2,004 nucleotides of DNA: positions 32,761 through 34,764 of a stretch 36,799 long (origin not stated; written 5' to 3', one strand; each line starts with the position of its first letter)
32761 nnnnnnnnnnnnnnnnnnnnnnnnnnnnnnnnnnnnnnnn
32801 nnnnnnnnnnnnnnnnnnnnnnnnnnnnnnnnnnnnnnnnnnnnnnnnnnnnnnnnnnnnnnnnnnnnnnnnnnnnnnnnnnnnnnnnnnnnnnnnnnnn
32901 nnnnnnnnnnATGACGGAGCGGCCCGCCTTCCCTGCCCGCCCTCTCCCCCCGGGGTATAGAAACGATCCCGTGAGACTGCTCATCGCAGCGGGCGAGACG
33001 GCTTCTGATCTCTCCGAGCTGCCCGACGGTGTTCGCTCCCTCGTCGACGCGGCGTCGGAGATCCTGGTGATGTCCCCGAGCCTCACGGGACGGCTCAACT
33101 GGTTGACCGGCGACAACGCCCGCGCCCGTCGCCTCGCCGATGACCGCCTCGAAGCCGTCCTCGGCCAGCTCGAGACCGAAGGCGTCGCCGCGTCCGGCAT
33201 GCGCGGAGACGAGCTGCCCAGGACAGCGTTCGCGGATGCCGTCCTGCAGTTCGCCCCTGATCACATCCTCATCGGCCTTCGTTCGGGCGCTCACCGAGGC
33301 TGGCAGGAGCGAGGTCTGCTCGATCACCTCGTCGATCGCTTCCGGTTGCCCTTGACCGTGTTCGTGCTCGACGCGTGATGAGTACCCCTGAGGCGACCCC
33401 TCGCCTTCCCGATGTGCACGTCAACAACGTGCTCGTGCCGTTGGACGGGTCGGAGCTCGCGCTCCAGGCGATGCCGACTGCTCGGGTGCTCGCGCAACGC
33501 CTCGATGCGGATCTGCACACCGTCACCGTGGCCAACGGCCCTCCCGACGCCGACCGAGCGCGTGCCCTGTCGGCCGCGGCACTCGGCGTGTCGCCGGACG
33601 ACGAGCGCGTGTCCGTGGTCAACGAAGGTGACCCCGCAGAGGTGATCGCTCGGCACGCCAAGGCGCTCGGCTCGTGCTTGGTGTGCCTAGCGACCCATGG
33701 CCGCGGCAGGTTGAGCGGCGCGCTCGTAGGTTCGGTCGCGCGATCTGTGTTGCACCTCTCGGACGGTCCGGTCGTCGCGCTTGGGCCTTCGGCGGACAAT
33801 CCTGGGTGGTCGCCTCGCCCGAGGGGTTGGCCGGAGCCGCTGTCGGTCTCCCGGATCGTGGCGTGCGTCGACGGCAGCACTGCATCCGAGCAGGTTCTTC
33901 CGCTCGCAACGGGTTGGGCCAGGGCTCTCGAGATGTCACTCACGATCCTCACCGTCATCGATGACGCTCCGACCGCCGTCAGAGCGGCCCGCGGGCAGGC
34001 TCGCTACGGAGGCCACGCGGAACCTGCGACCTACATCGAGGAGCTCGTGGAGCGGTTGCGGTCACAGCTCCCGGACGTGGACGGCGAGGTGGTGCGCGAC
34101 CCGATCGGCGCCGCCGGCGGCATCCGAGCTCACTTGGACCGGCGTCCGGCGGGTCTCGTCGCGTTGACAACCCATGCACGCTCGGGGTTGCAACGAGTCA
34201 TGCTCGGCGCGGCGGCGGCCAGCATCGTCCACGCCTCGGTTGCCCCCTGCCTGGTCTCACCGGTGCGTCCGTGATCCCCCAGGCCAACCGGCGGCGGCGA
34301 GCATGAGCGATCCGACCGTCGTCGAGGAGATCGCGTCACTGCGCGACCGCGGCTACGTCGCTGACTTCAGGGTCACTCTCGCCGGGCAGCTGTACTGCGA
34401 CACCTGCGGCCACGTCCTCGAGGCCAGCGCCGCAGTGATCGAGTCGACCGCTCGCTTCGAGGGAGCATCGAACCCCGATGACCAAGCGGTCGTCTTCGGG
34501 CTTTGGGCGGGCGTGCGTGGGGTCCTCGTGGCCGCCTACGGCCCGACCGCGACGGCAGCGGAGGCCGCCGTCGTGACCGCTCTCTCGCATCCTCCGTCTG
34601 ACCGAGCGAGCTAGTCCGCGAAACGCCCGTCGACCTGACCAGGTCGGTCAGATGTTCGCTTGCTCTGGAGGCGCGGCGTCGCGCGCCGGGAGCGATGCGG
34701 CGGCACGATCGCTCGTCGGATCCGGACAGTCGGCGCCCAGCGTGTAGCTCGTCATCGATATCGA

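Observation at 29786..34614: Six-gene operon: membrane protein, NuoF-hemerythrin-like fusion, USP, hypothetical, USP, CxxC protein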

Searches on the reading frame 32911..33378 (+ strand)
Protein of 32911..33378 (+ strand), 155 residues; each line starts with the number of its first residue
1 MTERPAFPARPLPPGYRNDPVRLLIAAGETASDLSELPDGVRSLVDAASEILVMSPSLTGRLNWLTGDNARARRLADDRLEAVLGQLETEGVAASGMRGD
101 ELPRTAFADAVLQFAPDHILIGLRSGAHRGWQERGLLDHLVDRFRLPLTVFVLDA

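Call 3: search_protein_families(library=pfam, proteins=[window:32911-33378:+], max_evalue=0.01)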
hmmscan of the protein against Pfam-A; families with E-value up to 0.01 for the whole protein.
window:32911-33378:+ (155 aa): 0 families

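Call 5: search_protein_families(library=ncbifam, proteins=[window:32911-33378:+], max_evalue=0.01)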
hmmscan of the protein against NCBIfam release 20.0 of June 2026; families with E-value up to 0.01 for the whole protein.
window:32911-33378:+ (155 aa): 0 families

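Call 18: find_homologous_proteins(query=window:32911-33378:+)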
Query window:32911-33378:+ (155 aa): 590 proteins with E <= 0.001 among 995 candidates; the best 120 are listed.
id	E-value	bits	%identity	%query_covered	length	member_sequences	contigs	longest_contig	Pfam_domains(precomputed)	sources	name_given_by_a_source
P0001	2.5e-94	331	99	100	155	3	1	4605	-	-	-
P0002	1.3e-66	242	84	87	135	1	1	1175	-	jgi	jgi:hypothetical protein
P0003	2.0e-65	238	81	87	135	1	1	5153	-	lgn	-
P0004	2.7e-64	234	81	87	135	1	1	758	-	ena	-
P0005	3.5e-61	224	77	87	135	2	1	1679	-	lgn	-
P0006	5.0e-60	220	77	87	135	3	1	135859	-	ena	-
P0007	1.3e-59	219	76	87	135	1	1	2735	-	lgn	-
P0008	3.1e-59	218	76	86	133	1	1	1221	-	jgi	jgi:hypothetical protein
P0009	2.9e-57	211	72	86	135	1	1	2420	-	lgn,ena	-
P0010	1.3e-56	209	73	92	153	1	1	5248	-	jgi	jgi:hypothetical protein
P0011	1.7e-52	196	72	85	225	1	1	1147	-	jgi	jgi:hypothetical protein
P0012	5.2e-42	162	60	87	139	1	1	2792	-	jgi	jgi:hypothetical protein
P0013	7.9e-42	161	58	89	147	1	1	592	-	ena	-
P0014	4.6e-41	159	60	87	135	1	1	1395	-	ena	-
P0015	1.1e-40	157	62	86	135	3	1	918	-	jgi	jgi:hypothetical protein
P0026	1.4e-39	154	57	84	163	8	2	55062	-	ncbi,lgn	-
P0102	3.6e-37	146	53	86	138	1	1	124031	-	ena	-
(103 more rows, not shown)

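Call 20: find_encoding_contigs(protein=P0006, flank=7000, max_places=3)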
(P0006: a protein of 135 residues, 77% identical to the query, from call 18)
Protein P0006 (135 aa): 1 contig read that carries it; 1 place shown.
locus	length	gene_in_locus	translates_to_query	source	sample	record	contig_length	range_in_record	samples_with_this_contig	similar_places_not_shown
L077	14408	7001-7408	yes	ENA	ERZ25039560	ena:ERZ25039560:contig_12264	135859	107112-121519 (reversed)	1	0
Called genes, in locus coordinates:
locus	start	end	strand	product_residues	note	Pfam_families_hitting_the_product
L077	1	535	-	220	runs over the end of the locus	-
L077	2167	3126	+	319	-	PF00923:TAL_FSA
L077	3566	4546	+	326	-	PF02770:Acyl-CoA_dh_M (faint), PF00441:Acyl-CoA_dh_1, PF08028:Acyl-CoA_dh_2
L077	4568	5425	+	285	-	-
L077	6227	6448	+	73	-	-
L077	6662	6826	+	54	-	-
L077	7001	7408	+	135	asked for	-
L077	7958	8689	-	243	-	PF00582:Usp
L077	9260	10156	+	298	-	-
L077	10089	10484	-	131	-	-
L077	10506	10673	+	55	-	-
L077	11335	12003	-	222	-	-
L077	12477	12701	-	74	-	PF20501:MbhE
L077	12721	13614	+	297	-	-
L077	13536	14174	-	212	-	PF00361:Proton_antipo_M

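Call 25: find_encoding_contigs(protein=P0026, flank=6000, max_places=3)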
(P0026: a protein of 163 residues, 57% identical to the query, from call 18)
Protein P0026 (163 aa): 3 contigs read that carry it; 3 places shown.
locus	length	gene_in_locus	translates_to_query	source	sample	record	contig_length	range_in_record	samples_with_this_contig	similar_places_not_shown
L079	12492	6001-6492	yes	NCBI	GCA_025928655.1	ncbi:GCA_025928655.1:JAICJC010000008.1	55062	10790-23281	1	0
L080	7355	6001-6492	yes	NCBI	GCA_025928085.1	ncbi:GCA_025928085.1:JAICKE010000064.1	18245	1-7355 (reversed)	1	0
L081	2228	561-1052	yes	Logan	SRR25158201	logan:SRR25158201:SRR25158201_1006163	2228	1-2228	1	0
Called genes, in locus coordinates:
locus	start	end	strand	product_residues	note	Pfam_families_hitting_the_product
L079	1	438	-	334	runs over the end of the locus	PF03741:TerC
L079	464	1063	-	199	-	PF09335:VTT_dom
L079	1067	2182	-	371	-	PF02163:Peptidase_M50, PF00571:CBS (weak)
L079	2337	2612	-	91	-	-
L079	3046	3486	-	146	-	PF10057:MpsC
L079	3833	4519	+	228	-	PF08281:Sigma70_r4_2 (weak)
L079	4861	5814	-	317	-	PF09863:DUF2090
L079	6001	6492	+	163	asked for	-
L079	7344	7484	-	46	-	-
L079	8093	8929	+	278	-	PF00230:MIP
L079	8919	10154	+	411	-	PF08240:ADH_N, PF01262:AlaDh_PNT_C (weak), PF00107:ADH_zinc_N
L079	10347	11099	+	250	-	PF08281:Sigma70_r4_2 (weak)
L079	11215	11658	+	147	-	PF02566:OsmC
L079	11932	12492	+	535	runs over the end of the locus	PF00723:Glyco_hydro_15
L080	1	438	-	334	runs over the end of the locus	PF03741:TerC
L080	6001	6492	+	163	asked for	-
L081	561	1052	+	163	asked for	-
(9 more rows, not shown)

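Call 26: find_encoding_contigs(protein=P0102, flank=6000, max_places=2)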
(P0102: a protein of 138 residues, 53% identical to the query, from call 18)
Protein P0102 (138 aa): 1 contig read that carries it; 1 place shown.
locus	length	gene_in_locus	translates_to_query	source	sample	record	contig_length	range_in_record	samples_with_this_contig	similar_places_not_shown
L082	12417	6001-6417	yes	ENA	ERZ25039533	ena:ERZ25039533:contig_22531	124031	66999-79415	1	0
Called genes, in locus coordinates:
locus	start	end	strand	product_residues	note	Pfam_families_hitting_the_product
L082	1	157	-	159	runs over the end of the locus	PF02627:CMD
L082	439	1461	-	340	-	PF10282:Lactonase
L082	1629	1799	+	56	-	-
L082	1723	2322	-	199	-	PF07992:Pyr_redox_2 (weak)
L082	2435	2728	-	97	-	PF00583:Acetyltransf_1, PF13508:Acetyltransf_7 (weak), PF14542:Acetyltransf_CG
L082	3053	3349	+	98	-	-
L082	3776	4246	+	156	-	-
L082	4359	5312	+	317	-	PF07730:HisKA_3, PF02518:HATPase_c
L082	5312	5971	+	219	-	PF00072:Response_reg, PF00196:GerE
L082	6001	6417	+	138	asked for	-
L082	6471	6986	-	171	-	PF03449:GreA_GreB_N, PF01272:GreA_GreB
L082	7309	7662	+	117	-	PF22752:DUF488-N3i, PF04343:DUF488, PF22751:DUF488-N3a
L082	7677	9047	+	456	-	PF01654:Cyt_bd_oxida_I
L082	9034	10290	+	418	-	PF02322:Cyt_bd_oxida_II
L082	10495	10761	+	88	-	PF12797:Fer4_2 (faint), PF12837:Fer4_6 (faint), PF13237:Fer4_10 (weak), PF14697:Fer4_21 (faint), PF12838:Fer4_7, PF13187:Fer4_9 (weak), PF13484:Fer4_16 (faint), PF00037:Fer4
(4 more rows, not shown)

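Call 34: predict_structure(alignment_id=A1)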
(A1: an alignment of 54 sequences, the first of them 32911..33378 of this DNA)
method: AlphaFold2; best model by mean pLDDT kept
length: 155 residues; sequences in the alignment: 54
mean_pLDDT: 67.9   pTM: 0.63
mean pLDDT of the five models: 67.9, 67.4, 66.8, 66.3, 56.7
residues with pLDDT >= 90: 0; 70-90: 87; 50-70: 48; < 50: 20
segments of 3 or more residues with pLDDT < 50: 1-12, 14-18
pLDDT, mean of each block of 10 residues (from residue 1): 36 48 74 62 78 72 56 75 78 74 72 82 67 68 77 65
secondary structure, 60 per line:
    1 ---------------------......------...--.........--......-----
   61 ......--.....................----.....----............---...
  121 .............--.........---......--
elements in order: E22-27 H39-47 E50-55 H61-66 H69-89 E94-98 H103-114 E118-124 H125-133 H136-144 E148-153

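Call 39: fold_search(model_id=the predicted structure, library=pdb)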
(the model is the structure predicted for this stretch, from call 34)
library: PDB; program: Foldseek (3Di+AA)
matches with E <= 10: 1281; with E <= 0.001: 13
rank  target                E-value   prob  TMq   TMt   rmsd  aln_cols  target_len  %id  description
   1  2iel_B                8.3e-05  1.00  0.56  0.66   4.3       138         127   19  CRYSTAL STRUCTURE OF TT0030 from Thermus Thermophilus (released 2006-11-14)
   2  2iel_A                1.2e-04  1.00  0.56  0.64   4.5       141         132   21  CRYSTAL STRUCTURE OF TT0030 from Thermus Thermophilus (released 2006-11-14)
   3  4nah_B                1.2e-04  1.00  0.53  0.51   4.5       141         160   11  Inhibitors of 4-Phosphopanthetheine Adenylyltransferase (PPAT) (released 2014-03-12)
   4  8xsv_A                1.3e-04  1.00  0.55  0.55   3.9       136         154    9  crystal structure of PPAT mutant P8A (released 2024-10-30)
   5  4wny                  1.3e-04  1.00  0.55  0.63   5.5       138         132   17  Crystal structure of a protein from the universal stress protein family from Burkholderia pseudomallei (released 2014-11-05)
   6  3otw_A                1.7e-04  1.00  0.52  0.51   4.7       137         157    8  Structural and Functional Studies of Helicobacter pylori Wild-Type and Mutated Proteins Phosphopantetheine adenylyltra (released 2011-09-14)
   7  2gm3_A                2.7e-04  1.00  0.55  0.55   6.4       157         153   15  Crystal Structure of an Universal Stress Protein Family Protein from Arabidopsis Thaliana At3g01520 with AMP Bound (released 2006-04-18)
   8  3otw_B                3.7e-04  1.00  0.50  0.50   4.3       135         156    8  Structural and Functional Studies of Helicobacter pylori Wild-Type and Mutated Proteins Phosphopantetheine adenylyltra (released 2011-09-14)
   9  3fg9_C                5.4e-04  1.00  0.54  0.56   5.0       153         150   15  The crystal structure of an universal stress protein UspA family protein from Lactobacillus plantarum WCFS1 (released 2008-12-23)
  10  3f3m                  6.2e-04  1.00  0.49  0.49   5.1       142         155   11  Six Crystal Structures of Two Phosphopantetheine Adenylyltransferases Reveal an Alternative Ligand Binding Mode and an A (released 2009-10-20)
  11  4nah_A                7.1e-04  1.00  0.49  0.48   5.8       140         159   11  Inhibitors of 4-Phosphopanthetheine Adenylyltransferase (PPAT) (released 2014-03-12)
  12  3fg9_B                7.1e-04  1.00  0.51  0.54   5.3       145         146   16  The crystal structure of an universal stress protein UspA family protein from Lactobacillus plantarum WCFS1 (released 2008-12-23)
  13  2gm3_F                8.0e-04  1.00  0.53  0.55   7.9       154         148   17  Crystal Structure of an Universal Stress Protein Family Protein from Arabidopsis Thaliana At3g01520 with AMP Bound (released 2006-04-18)
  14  4nat_A                1.1e-03  1.00  0.49  0.50   5.0       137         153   11  Inhibitors of 4-Phosphopanthetheine Adenylyltransferase (released 2014-03-12)
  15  5ahw_D                1.1e-03  1.00  0.48  0.56   6.3       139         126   12  Crystal structure of universal stress protein MSMEG_3811 in complex with cAMP (released 2015-04-01)
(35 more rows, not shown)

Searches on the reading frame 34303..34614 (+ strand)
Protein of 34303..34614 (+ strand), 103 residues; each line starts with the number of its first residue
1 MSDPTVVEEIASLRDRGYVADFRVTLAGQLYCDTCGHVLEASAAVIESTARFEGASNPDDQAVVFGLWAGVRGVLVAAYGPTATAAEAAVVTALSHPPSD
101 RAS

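Call 3: search_protein_families(library=pfam, proteins=[window:34303-34614:+], max_evalue=0.01)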
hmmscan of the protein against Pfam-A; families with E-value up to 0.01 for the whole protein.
window:34303-34614:+ (103 aa): 1 family
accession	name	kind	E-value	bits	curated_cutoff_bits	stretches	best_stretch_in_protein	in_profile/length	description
PF11781.13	Zn_ribbon_RRN7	-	0.0081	16.2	27.1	0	21-40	14-32/32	Zinc-finger of RNA-polymerase I-specific TFIIB, Rrn7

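Call 5: search_protein_families(library=ncbifam, proteins=[window:34303-34614:+], max_evalue=0.01)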
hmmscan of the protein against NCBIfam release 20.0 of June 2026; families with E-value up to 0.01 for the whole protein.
window:34303-34614:+ (103 aa): 0 families

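Call 19: find_homologous_proteins(query=window:34303-34614:+)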
Query window:34303-34614:+ (103 aa): 183 proteins with E <= 0.001 among 216 candidates; the best 120 are listed.
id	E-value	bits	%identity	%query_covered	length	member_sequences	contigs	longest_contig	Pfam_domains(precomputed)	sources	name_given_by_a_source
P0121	1.9e-54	200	93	97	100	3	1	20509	-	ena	-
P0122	2.3e-41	158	80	96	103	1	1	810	-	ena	-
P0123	3.1e-41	157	83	92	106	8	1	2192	-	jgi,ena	-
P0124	5.3e-41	156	78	96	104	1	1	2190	-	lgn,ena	-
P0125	9.9e-40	152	79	95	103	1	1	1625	-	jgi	jgi:hypothetical protein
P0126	2.6e-39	151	80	92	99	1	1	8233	-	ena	-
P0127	6.9e-39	150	77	96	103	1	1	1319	-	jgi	jgi:hypothetical protein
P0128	2.7e-38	148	82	92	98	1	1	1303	-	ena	-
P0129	5.7e-38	147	75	96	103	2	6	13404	-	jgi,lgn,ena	jgi:hypothetical protein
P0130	2.2e-37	145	75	96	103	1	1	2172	-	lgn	-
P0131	2.8e-37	144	75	96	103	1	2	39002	-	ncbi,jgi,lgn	jgi:hypothetical protein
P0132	5.0e-37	144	75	95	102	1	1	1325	-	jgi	-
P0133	5.3e-37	144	76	94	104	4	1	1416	-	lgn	-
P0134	6.5e-37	143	76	91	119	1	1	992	-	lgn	-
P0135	7.4e-37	143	77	94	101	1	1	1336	-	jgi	jgi:hypothetical protein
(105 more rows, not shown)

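Call 21: find_encoding_contigs(protein=P0121, flank=7000, max_places=3)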
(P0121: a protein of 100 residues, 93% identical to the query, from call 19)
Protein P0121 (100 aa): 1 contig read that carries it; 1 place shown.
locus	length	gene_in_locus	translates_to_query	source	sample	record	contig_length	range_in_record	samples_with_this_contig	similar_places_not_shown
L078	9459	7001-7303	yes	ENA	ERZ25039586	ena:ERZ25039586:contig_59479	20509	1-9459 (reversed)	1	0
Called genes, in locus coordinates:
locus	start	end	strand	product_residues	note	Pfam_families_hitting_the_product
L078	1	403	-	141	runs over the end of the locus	-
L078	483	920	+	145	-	PF05425:CopD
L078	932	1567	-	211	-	PF00578:AhpC-TSA, PF08534:Redoxin, PF10417:1-cysPrx_C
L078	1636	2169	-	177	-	-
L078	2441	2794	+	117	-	-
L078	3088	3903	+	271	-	PF01512:Complex1_51K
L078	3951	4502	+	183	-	-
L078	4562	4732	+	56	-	-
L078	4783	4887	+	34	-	-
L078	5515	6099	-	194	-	-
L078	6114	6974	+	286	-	PF00582:Usp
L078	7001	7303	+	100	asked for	-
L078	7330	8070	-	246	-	PF02900:LigB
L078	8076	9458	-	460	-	?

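Call 57: predict_structure(alignment_id=A2)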
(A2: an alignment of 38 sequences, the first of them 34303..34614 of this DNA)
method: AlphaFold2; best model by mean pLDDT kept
length: 103 residues; sequences in the alignment: 38
mean_pLDDT: 85.8   pTM: 0.76
mean pLDDT of the five models: 85.8, 83.9, 83.3, 81.2, 54.4
residues with pLDDT >= 90: 66; 70-90: 23; 50-70: 10; < 50: 4
segments of 3 or more residues with pLDDT < 50: 100-103
pLDDT, mean of each block of 10 residues (from residue 1): 80 94 94 93 91 75 92 92 90 72 40
secondary structure, 60 per line:
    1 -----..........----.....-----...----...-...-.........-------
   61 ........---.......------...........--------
elements in order: H6-15 E20-24 E30-32 E37-39 E45-53 E61-68 E72-78 H85-95

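Call 61: fold_search(model_id=the predicted structure, library=pdb)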
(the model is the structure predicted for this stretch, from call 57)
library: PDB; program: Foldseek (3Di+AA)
matches with E <= 10: 409; with E <= 0.001: 0
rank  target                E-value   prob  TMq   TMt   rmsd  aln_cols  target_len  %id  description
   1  3dcx_B                1.0e-01  0.30  0.33  0.31  13.6       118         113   10  Crystal structure of a duf1696 family protein with a pleckstrin-homology domain (shew_0819) from shewanella loihica pv (released 2008-07-29)
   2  9e3j_E                1.4e-01  0.72  0.34  0.38   4.1        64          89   11  Cryo EM structure of pertussis toxin in complex with neutralizing Fab PERT-171 (released 2025-10-29)
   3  1sr9_A                1.6e-01  0.25  0.33  0.09   9.2       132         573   10  Crystal Structure of LeuA from Mycobacterium tuberculosis (released 2004-05-18)
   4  9e3l_D                2.1e-01  0.57  0.33  0.32   4.5        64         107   12  Cryo EM structure of pertussis toxin in complex with neutralizing Fab PERT-169 and PERT-203 (released 2025-10-29)
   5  8bee_C                3.3e-01  0.44  0.30  0.19   4.6        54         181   13  Cryo-EM structure of the Arabidopsis thaliana I+III2 supercomplex (CI peripheral core) (released 2023-01-11)
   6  3hsa_C                3.7e-01  0.13  0.27  0.26  13.7       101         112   14  Crystal structure of pleckstrin homology domain (YP_926556.1) from SHEWANELLA AMAZONENSIS SB2B at 1.99 A resolution (released 2009-06-23)
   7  9n6v_LS               3.7e-01  0.12  0.24  0.06  11.7        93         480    9  SSU processome maturation and disassembly, State A (released 2025-11-05)
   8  3hpz_B                4.3e-01  0.11  0.23  0.06   9.9        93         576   11  Crystal structure of Mycobacterium tuberculosis LeuA complexed with bromopyruvate (released 2010-05-19)
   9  6x89_S3               5.1e-01  0.57  0.29  0.18   2.5        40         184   15  Vigna radiata mitochondrial complex I* (released 2020-09-02)
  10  8esw_S3               5.1e-01  0.20  0.32  0.18  11.2       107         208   14  Structure of mitochondrial complex I from Drosophila melanogaster, Flexible-class 1 (released 2023-03-29)
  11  3fig_A                5.8e-01  0.38  0.32  0.07   5.4        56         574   16  Crystal Structure of Leucine-bound LeuA from Mycobacterium tuberculosis (released 2008-12-23)
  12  7aqr_C                6.6e-01  0.47  0.29  0.17   2.9        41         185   15  Cryo-EM structure of Arabidopsis thaliana Complex-I (peripheral arm) (released 2021-12-08)
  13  9har_AA               6.6e-01  0.04  0.18  0.14  13.7        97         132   18  pT=3 virus-like particle of ssRNA phage ESE017 coat protein (released 2024-11-13)
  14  3dcx_C                7.1e-01  0.16  0.31  0.29   5.1        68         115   13  Crystal structure of a duf1696 family protein with a pleckstrin-homology domain (shew_0819) from shewanella loihica pv (released 2008-07-29)
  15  9n74_LS               7.1e-01  0.13  0.23  0.06  10.1        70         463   11  SSU processome maturation and disassembly, State H (released 2025-10-29)
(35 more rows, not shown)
